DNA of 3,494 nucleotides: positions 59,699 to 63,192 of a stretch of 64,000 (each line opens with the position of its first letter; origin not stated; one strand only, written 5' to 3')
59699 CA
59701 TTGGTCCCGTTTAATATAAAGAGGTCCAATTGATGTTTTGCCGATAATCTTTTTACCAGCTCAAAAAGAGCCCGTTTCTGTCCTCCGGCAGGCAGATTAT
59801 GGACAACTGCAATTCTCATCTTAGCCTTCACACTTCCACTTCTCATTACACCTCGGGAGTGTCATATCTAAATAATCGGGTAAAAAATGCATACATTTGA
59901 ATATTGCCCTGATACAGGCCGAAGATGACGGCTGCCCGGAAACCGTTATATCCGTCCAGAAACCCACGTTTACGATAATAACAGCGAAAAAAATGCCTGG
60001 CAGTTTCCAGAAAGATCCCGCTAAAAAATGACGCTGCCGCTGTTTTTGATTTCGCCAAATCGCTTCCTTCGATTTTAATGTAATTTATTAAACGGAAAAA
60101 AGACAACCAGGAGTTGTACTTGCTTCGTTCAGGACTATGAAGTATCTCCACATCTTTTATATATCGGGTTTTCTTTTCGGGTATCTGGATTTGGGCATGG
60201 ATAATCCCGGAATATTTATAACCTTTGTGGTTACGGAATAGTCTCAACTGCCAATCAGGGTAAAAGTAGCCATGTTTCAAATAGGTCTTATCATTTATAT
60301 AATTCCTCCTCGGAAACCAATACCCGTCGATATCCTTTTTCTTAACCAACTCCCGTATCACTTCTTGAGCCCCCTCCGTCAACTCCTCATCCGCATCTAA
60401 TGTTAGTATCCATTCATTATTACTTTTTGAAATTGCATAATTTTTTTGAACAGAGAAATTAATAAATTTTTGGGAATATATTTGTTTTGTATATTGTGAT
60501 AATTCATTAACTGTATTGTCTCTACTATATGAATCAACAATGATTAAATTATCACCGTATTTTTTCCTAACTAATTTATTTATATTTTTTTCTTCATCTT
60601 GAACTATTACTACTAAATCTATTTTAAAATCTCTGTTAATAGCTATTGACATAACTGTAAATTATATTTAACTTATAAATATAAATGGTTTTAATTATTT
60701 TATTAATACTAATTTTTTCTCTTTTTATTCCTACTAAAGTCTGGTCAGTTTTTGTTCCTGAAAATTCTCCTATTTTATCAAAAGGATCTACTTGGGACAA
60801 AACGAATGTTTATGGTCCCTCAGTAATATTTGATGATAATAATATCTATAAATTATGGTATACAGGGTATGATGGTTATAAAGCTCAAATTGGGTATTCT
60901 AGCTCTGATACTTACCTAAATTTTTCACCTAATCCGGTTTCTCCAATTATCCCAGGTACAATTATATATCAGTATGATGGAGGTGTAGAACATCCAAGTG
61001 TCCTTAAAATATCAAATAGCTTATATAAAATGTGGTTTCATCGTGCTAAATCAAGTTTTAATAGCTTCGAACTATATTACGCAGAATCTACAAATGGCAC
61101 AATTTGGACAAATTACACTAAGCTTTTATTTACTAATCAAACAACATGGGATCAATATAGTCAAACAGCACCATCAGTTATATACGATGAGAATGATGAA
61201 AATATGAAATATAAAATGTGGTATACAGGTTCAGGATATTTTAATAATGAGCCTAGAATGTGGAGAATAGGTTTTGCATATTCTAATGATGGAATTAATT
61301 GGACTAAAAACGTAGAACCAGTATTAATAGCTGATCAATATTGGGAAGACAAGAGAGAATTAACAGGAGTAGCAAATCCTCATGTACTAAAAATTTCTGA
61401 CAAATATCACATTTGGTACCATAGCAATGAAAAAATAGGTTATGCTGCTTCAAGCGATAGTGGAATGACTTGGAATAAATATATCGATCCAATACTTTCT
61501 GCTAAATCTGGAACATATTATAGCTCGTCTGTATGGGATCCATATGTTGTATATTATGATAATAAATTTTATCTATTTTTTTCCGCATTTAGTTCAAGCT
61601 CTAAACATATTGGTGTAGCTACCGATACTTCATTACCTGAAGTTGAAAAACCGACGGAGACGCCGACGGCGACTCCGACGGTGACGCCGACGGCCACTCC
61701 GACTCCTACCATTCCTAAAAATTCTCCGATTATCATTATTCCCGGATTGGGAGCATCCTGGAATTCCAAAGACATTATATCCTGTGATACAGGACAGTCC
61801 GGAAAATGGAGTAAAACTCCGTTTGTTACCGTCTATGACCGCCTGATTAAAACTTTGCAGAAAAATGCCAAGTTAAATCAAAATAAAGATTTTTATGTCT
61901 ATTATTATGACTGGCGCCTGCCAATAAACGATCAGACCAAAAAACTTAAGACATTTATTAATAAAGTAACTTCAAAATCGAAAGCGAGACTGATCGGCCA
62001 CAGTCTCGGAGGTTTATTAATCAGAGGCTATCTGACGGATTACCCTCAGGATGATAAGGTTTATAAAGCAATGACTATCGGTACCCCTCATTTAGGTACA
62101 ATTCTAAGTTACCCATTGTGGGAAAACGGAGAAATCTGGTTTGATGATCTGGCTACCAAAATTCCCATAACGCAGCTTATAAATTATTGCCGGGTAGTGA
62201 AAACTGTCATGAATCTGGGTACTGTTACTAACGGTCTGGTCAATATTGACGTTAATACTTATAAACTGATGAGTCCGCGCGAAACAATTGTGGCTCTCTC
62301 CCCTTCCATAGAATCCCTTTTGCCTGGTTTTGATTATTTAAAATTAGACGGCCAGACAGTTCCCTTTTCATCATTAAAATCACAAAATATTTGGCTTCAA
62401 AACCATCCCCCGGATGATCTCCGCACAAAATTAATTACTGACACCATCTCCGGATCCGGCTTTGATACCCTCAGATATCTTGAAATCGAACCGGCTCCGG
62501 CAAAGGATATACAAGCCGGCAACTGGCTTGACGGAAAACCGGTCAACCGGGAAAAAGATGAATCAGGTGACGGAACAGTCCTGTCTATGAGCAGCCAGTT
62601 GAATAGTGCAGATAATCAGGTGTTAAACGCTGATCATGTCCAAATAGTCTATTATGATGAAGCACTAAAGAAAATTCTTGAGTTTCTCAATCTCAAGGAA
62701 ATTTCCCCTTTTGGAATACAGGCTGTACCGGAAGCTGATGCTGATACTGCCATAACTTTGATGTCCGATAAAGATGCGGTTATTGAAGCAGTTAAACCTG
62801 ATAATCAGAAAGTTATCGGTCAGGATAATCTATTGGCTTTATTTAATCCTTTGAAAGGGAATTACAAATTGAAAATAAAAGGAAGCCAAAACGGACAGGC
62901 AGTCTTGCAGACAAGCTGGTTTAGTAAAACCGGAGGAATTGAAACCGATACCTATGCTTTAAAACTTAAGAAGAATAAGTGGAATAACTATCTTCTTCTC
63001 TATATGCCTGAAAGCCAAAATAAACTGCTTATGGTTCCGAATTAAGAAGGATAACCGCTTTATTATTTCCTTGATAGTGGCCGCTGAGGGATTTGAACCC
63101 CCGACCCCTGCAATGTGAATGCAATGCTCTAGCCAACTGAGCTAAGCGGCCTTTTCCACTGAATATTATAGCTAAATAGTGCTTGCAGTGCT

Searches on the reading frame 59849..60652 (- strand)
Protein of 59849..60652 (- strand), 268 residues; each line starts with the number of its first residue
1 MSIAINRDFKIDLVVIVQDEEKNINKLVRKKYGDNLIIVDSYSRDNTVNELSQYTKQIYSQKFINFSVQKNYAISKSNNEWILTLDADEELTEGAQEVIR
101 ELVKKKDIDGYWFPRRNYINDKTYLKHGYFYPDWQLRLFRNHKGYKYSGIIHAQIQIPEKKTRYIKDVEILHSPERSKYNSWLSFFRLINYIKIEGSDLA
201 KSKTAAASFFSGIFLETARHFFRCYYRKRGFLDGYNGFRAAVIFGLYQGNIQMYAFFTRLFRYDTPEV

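Call 66: search_protein_families(library=pfam, proteins=[window:59849-60652:-], max_evalue=0.0001)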
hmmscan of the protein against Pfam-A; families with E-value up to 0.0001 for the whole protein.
window:59849-60652:- (268 aa): 1 family
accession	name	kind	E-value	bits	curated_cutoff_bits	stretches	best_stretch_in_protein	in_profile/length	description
PF00535.33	Glycos_transf_2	-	4.6e-12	46.6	23.3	1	19-140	8-139/168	Glycosyl transferase family 2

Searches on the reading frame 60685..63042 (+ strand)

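Call 66: search_protein_families(library=pfam, proteins=[window:60685-63042:+], max_evalue=0.0001)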
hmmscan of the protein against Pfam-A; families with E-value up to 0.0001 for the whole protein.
window:60685-63042:+ (786 aa): 4 families
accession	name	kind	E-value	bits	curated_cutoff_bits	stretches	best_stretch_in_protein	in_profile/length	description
PF04041.19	Glyco_hydro_130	-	2e-12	47.2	26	1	192-248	66-118/320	beta-1,4-mannooligosaccharide phosphorylase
PF02089.21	Palm_thioest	-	1.4e-07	31.9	26.8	1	348-472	1-113/254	Palmitoyl protein thioesterase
PF06028.17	DUF915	-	3.6e-06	26.9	22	1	345-469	10-143/255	Alpha/beta hydrolase of unknown function (DUF915)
PF05057.20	DUF676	-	3.4e-05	23.9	20.3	1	424-498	69-154/217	Putative serine esterase (DUF676)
